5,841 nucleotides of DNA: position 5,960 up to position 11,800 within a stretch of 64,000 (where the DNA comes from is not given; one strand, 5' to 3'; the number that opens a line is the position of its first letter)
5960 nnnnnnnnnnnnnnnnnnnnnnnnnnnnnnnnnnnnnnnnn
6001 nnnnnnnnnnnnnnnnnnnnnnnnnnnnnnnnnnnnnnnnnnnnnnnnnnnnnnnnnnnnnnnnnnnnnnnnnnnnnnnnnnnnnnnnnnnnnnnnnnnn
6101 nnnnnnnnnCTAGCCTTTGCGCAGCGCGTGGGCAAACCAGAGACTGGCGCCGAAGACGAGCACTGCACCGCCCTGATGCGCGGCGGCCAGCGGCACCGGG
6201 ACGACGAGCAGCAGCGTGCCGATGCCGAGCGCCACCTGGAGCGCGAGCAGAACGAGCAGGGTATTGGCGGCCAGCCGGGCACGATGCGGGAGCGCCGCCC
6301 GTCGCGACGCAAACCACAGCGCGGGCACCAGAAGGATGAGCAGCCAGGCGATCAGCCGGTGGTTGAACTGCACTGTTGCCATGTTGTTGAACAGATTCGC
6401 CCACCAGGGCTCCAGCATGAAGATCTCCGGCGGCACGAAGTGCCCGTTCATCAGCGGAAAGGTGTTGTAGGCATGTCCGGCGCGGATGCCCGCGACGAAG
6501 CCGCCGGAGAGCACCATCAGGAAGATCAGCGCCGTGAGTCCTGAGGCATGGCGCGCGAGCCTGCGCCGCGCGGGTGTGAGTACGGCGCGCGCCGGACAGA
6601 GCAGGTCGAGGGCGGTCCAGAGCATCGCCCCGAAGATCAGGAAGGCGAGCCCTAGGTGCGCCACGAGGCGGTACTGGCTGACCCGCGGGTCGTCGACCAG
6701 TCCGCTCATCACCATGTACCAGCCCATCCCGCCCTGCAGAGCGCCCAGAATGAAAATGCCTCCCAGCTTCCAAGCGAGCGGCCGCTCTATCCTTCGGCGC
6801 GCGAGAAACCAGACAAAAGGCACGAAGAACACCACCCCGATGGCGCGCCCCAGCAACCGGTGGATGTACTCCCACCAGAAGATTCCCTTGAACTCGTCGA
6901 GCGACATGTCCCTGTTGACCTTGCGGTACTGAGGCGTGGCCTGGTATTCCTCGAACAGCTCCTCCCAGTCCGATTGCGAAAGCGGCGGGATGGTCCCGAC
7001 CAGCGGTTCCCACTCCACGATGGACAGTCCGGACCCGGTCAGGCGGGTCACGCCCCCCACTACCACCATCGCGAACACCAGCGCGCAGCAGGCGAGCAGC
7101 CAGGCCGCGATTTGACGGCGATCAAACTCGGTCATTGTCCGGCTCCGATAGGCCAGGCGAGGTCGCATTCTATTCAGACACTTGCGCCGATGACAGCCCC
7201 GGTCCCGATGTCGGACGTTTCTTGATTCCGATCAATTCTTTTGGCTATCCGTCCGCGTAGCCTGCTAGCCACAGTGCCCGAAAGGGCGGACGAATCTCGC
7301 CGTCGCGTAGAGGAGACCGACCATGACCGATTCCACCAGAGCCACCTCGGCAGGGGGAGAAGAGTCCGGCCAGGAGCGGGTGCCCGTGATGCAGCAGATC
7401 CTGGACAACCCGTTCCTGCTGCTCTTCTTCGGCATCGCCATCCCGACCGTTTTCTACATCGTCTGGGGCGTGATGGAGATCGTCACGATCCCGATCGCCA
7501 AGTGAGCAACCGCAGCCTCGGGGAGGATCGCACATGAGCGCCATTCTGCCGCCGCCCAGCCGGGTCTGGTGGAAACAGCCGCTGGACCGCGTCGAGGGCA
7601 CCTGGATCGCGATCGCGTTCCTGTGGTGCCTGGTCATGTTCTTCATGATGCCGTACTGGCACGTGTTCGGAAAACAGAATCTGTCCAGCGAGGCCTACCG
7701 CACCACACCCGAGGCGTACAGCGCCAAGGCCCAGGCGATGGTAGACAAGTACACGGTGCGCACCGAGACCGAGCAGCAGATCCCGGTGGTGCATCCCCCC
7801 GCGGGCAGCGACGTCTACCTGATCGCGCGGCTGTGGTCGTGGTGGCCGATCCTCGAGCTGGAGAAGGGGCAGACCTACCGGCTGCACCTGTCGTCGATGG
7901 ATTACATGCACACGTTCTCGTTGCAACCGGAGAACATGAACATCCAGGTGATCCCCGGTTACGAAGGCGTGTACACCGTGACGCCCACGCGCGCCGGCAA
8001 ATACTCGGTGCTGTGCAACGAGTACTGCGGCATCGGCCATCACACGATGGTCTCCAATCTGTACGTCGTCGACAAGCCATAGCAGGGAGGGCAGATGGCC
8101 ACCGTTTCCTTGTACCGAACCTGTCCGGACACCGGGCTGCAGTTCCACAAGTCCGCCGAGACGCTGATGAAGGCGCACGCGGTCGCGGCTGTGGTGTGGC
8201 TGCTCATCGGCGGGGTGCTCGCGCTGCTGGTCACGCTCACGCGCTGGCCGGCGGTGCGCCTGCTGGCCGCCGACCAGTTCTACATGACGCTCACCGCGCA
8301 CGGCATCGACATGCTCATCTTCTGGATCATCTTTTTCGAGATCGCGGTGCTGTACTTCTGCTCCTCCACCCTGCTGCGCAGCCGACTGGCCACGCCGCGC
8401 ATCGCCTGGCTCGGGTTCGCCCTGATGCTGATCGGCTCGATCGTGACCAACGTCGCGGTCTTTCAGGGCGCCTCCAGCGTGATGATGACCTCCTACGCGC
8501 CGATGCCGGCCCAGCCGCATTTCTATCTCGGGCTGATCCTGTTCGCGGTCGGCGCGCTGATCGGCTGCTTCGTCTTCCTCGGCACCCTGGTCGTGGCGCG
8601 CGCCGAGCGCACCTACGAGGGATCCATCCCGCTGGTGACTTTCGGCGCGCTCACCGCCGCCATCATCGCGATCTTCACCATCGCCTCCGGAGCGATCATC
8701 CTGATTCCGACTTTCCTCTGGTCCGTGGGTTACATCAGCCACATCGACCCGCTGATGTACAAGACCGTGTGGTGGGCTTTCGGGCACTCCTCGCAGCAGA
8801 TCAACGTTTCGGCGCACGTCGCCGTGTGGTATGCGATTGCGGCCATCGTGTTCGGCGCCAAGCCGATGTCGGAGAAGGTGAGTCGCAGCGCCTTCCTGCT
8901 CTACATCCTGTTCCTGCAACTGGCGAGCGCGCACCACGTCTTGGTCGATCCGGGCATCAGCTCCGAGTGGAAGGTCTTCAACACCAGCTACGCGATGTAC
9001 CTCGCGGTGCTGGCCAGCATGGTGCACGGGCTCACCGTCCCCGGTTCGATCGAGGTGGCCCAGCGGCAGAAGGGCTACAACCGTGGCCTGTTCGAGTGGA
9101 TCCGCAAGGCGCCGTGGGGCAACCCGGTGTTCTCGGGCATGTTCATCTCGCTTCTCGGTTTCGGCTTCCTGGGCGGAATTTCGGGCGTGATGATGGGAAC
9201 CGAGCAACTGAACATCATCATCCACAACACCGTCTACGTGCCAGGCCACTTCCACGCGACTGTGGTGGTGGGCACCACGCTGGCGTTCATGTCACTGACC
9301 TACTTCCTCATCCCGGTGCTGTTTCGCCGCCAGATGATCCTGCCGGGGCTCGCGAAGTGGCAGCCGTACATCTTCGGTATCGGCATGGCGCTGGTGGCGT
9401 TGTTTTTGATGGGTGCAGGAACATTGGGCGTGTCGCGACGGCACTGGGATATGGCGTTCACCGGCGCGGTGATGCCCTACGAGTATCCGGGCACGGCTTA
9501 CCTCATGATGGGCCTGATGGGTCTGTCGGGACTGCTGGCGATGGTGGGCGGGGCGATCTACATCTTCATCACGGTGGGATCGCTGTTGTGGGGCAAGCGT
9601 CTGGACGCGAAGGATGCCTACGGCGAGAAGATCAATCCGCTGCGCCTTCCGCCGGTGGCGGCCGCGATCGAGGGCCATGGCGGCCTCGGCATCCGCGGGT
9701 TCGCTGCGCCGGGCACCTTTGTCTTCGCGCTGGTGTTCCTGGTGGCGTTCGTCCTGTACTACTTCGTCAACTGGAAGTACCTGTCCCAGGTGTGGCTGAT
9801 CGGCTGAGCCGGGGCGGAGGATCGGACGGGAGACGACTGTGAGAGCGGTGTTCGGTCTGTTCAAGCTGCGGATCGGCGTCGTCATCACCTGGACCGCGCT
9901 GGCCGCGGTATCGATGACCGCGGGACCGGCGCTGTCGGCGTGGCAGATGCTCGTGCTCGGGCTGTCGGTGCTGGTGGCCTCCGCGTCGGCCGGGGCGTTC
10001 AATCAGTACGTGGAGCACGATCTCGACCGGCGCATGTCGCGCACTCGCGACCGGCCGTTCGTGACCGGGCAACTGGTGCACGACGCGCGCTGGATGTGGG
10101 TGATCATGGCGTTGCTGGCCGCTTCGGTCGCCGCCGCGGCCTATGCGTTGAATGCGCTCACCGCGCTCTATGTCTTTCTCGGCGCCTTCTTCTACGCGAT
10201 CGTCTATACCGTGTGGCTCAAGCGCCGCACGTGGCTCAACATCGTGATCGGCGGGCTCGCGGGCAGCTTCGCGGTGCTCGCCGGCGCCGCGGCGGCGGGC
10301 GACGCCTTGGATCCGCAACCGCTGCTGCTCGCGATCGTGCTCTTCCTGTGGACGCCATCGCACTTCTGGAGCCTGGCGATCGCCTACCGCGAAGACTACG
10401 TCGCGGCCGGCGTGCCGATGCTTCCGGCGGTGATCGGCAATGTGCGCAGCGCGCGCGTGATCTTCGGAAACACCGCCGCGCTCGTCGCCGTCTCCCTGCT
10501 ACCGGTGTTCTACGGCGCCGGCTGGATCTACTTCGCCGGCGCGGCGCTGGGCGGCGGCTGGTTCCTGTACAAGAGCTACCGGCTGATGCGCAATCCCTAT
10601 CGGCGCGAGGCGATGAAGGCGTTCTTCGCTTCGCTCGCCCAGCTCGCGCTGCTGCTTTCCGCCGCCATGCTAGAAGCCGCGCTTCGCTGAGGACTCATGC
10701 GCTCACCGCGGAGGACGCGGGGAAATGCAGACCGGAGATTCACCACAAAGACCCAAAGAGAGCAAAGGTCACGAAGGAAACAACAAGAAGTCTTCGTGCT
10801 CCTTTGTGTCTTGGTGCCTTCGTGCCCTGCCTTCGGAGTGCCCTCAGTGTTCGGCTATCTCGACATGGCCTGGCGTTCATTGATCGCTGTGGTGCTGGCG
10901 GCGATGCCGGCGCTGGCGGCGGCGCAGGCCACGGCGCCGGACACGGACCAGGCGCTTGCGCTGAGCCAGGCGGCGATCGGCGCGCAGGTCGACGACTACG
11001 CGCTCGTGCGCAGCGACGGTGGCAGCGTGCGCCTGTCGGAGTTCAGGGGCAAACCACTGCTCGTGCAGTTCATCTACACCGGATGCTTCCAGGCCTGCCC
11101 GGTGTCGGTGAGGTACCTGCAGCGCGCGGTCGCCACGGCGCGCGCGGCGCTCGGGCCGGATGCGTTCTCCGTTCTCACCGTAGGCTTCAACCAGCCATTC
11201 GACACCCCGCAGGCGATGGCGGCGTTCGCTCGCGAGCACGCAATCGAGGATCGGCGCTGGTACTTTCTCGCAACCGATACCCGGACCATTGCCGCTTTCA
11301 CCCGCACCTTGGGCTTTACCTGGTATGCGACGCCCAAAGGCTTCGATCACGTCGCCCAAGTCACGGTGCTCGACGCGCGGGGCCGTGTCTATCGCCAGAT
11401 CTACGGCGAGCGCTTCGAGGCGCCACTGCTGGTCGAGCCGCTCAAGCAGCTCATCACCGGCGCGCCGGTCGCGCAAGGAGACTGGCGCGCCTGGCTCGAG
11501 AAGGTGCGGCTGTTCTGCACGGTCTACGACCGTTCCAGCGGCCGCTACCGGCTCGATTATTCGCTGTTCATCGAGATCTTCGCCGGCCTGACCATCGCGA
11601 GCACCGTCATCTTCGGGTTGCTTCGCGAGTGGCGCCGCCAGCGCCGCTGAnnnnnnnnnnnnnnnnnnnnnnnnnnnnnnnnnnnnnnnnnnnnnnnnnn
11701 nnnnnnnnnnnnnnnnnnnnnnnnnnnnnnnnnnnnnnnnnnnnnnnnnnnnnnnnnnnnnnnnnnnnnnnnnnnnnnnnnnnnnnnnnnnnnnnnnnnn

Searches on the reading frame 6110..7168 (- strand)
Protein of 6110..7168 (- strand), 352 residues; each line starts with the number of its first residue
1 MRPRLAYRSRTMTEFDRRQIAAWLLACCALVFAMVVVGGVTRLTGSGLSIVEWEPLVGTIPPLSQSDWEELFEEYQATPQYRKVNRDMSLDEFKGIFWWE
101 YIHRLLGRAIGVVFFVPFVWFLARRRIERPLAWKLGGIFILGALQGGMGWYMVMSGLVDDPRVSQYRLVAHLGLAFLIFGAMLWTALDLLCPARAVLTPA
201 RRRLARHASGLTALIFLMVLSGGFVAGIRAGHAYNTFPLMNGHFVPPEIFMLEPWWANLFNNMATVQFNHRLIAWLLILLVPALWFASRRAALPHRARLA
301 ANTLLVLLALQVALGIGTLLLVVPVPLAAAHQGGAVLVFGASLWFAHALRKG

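Call 6: search_protein_families(library=pfam, proteins=[window:6110-7168:-], max_evalue=0.001)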
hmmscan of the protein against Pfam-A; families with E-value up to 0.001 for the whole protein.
window:6110-7168:- (352 aa): 1 family
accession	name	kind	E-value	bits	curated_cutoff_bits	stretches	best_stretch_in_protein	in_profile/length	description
PF02628.20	COX15-CtaA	-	2.2e-115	385.6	29.9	1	22-341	2-320/322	Cytochrome oxidase assembly protein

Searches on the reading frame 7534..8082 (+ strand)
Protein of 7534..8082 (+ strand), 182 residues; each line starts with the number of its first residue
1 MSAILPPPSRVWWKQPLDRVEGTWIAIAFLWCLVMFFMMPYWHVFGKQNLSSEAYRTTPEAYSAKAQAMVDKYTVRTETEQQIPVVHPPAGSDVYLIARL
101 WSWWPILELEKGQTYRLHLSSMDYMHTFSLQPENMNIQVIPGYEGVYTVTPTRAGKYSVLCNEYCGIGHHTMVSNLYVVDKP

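Call 6: search_protein_families(library=pfam, proteins=[window:7534-8082:+], max_evalue=0.001)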
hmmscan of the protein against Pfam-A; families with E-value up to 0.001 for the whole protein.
window:7534-8082:+ (182 aa): 1 family
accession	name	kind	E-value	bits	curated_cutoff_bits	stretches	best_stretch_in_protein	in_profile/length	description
PF00116.26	COX2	-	4e-05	24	22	1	113-172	54-113/120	Cytochrome C oxidase subunit II, periplasmic domain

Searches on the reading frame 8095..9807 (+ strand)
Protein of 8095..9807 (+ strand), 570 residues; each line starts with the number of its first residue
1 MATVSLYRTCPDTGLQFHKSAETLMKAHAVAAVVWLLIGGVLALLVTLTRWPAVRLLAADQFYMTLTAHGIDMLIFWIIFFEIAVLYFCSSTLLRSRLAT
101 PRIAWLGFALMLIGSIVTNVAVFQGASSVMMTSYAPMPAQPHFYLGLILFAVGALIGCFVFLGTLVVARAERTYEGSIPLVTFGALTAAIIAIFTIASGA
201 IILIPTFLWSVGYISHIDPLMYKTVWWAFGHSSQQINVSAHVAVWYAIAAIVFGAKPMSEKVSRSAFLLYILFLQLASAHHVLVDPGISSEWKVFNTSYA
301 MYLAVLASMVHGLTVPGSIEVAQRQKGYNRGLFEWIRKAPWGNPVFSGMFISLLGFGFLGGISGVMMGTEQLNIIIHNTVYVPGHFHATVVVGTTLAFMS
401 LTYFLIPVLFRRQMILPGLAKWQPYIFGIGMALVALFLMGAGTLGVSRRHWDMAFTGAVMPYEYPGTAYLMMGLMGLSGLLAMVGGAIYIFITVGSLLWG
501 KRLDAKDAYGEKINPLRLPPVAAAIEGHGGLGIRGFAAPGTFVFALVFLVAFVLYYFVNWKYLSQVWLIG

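Call 3: search_protein_families(library=pfam, proteins=[window:8095-9807:+], max_evalue=0.01)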
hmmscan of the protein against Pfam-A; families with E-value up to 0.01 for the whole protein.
window:8095-9807:+ (570 aa): 1 family
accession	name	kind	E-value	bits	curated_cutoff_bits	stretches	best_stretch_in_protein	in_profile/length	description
PF00115.25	COX1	-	1.6e-67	228.7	34.8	1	25-455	3-416/436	Cytochrome C and Quinol oxidase polypeptide I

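Call 4: search_protein_families(library=ncbifam, proteins=[window:8095-9807:+], max_evalue=0.01)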
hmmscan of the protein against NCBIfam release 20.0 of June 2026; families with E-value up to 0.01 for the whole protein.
window:8095-9807:+ (570 aa): 6 families
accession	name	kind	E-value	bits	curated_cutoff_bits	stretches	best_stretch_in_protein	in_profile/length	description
TIGR02891.1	CtaD_CoxA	equivalog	1.4e-22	80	670.75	1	27-454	13-437/504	cytochrome c oxidase subunit I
NF050116.1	cyt_aa3_Actin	exception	1.9e-13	50.1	880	1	27-454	14-436/522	aa3-type cytochrome oxidase subunit I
TIGR02882.1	QoxB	equivalog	1.1e-09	37.3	1015.5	1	29-462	58-488/643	cytochrome aa3 quinol oxidase subunit I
NF041075.1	quin_ox_SoxB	equivalog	2.1e-07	30.3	700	1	31-493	3-456/468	proton pump complex quinol oxidase subunit SoxB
TIGR02843.1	CyoB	equivalog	5.6e-05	21.8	1020.35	1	55-451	91-483/646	cytochrome o ubiquinol oxidase subunit I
TIGR00780.1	ccoN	equivalog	0.0075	15.2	583.15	0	26-506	9-467/474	cytochrome-c oxidase, cbb3-type subunit I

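Call 20: search_solved_structures(query=window:8095-9807:+, max_evalue=0.001, show_alignments=1)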
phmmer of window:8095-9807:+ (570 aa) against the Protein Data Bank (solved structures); distinct sequences matched with E-value up to 0.001: 34.
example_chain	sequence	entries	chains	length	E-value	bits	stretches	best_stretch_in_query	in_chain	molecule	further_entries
4gp8_A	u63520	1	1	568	5.1e-47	164.1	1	32-496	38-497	Cytochrome c oxidase subunit 1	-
4g71_A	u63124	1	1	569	2.9e-46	161.6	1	32-496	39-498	Cytochrome c oxidase subunit 1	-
4gp4_A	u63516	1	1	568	3e-46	161.6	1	32-496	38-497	Cytochrome c oxidase subunit 1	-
1ehk_A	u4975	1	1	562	3.8e-46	161.2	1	32-496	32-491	BA3-TYPE CYTOCHROME-C OXIDASE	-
1xme_A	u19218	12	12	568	4e-46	161.2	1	32-496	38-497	Cytochrome c oxidase polypeptide I | Cytochrome c oxidase subunit 1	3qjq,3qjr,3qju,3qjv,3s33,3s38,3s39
3s8f_A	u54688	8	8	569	4e-46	161.2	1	32-496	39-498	Cytochrome c oxidase subunit 1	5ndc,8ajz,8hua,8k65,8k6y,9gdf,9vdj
4fa7_A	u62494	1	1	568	4.2e-46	161.1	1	32-496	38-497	Cytochrome c oxidase subunit 1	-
4g72_A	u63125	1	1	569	4.4e-46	161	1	32-496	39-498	Cytochrome c oxidase subunit 1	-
4g70_A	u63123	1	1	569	5.2e-46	160.8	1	32-496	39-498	Cytochrome c oxidase subunit 1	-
4gp5_A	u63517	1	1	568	5.2e-46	160.8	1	32-496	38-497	Cytochrome c oxidase subunit 1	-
4g7r_A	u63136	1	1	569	5.6e-46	160.7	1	32-496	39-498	Cytochrome c oxidase subunit 1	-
3s8g_A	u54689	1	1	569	8.4e-46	160.1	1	32-496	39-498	Cytochrome c oxidase subunit 1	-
4g7q_A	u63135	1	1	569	8.5e-46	160.1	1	32-496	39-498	Cytochrome c oxidase subunit 1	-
4faa_A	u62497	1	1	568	8.8e-46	160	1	32-496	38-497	Cytochrome c oxidase subunit 1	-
2qpd_A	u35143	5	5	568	1e-45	159.8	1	32-496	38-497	Cytochrome c oxidase subunit 1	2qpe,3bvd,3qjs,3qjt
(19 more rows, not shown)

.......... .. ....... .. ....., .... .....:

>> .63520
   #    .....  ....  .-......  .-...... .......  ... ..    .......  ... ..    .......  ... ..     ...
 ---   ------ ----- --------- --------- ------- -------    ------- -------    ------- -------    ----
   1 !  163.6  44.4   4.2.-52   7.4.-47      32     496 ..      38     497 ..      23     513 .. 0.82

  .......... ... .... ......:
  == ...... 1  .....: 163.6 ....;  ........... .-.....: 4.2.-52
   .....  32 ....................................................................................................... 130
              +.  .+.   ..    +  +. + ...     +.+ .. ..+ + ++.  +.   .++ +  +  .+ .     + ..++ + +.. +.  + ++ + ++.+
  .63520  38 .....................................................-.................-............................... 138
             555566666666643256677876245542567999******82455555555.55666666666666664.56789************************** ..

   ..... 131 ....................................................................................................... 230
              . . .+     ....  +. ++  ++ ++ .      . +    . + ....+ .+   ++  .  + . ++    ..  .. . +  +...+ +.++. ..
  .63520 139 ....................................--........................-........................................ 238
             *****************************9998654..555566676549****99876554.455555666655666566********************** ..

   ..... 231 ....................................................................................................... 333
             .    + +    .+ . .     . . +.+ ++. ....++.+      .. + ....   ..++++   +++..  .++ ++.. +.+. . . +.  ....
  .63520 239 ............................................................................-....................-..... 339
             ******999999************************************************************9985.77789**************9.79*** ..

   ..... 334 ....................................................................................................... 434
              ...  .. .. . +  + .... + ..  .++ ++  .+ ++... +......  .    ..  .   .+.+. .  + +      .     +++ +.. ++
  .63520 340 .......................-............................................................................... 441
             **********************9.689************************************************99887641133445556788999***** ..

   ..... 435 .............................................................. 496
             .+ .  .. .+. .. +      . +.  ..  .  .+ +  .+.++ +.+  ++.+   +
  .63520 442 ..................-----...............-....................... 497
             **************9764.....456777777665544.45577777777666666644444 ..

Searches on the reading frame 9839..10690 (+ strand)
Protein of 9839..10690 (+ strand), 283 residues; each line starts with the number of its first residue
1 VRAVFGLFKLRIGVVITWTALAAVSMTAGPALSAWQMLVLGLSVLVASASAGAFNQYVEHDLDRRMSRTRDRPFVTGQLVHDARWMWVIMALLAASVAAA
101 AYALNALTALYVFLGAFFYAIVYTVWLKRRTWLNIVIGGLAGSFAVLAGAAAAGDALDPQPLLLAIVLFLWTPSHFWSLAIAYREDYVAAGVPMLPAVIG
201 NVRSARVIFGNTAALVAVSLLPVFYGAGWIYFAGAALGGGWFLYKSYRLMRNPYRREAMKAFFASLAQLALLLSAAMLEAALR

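Call 3: search_protein_families(library=pfam, proteins=[window:9839-10690:+], max_evalue=0.01)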
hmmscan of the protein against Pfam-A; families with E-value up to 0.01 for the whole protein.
window:9839-10690:+ (283 aa): 1 family
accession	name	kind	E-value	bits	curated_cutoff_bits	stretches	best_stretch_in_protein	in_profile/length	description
PF01040.23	UbiA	-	2.9e-53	181.1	34.2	1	18-265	3-248/250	UbiA prenyltransferase family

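Call 4: search_protein_families(library=ncbifam, proteins=[window:9839-10690:+], max_evalue=0.01)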
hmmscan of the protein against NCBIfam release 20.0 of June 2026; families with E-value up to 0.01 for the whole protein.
window:9839-10690:+ (283 aa): 17 families
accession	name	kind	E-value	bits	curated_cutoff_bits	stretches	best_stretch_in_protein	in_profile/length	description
TIGR01473.1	cyoE_ctaB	equivalog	8.5e-78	261.9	210.3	1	4-279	3-280/281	heme o synthase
NF003349.0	PRK04375.1-2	equivalog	8.1e-70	235.5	246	1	3-281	27-311/318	heme o synthase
NF003348.0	PRK04375.1-1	equivalog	4.2e-38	131.4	285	1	37-273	41-276/292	heme o synthase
NF009523.0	PRK12884.1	equivalog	1.6e-16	60.3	269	1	1-278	4-275/279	prenyltransferase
TIGR01474.1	ubiA_proteo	equivalog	2e-16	60.3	275.45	1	17-278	20-278/282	4-hydroxybenzoate octaprenyltransferase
TIGR01475.1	ubiA_other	subfamily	3e-14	53.2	180.8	1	23-278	31-277/282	UbiA-like polyprenyltransferase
NF009524.0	PRK12886.1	equivalog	5.6e-14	52.2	387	1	23-278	34-281/291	prenyltransferase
NF009515.0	PRK12874.1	equivalog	6.2e-14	52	392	1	23-272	34-279/291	4-hydroxybenzoate polyprenyltransferase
NF041585.1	MqnP_Cj_Hp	exception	7.1e-13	48.7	375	1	22-271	26-271/281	menaquinone biosynthesis prenyltransferase MqnP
NF041586.1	MqnP_DT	exception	1.4e-11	44.6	430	1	31-275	30-270/277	menaquinone biosynthesis prenyltransferase MqnP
NF009522.0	PRK12883.1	equivalog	4.4e-11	42.8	353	1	34-263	35-257/279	geranylgeranylglycerol-phosphate geranylgeranyltransferase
NF009526.0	PRK12888.1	equivalog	6.3e-09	35.7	364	1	19-267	37-280/301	4-hydroxybenzoate octaprenyltransferase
NF006088.0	PRK08238.1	equivalog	9.9e-09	34.3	351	1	25-184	219-366/482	UbiA family prenyltransferase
NF009609.0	PRK13106.1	equivalog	1.1e-08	34.8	349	1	33-268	47-283/301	prenyltransferase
NF041584.1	MqnP_SCO4491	exception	2.7e-08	33.9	420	1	20-271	26-272/285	menaquinone biosynthesis prenyltransferase MqnP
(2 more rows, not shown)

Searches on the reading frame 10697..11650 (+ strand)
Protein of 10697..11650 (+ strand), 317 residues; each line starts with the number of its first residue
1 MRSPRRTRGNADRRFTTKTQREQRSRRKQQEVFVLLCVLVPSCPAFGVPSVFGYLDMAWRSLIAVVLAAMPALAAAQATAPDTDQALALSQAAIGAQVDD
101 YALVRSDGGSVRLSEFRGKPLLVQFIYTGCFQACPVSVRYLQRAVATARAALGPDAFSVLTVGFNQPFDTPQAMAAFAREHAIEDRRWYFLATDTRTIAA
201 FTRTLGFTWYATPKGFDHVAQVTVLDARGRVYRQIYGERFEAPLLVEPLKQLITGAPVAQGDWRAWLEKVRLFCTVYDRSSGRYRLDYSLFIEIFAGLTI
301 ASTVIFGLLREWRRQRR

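Call 3: search_protein_families(library=pfam, proteins=[window:10697-11650:+], max_evalue=0.01)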
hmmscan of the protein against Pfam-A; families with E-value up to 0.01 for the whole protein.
window:10697-11650:+ (317 aa): 3 families
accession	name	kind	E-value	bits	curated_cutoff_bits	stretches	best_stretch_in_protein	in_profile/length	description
PF02630.20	SCO1-SenC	-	8.4e-11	42.4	22.8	1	100-230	3-133/134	SCO1/SenC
PF08534.16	Redoxin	-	1e-06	29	26.6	1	97-238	5-135/148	Redoxin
PF00578.27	AhpC-TSA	-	0.00031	21.1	26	1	94-182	1-81/124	AhpC/TSA family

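Call 4: search_protein_families(library=ncbifam, proteins=[window:10697-11650:+], max_evalue=0.01)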
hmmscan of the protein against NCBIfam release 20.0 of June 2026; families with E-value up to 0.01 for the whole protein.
window:10697-11650:+ (317 aa): 1 family
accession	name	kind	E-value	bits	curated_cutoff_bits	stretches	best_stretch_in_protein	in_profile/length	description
NF047696.1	ThlDiSintTplARhiz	equivalog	0.0028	17.4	230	1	72-166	50-140/219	thiol:disulfide interchange protein TlpA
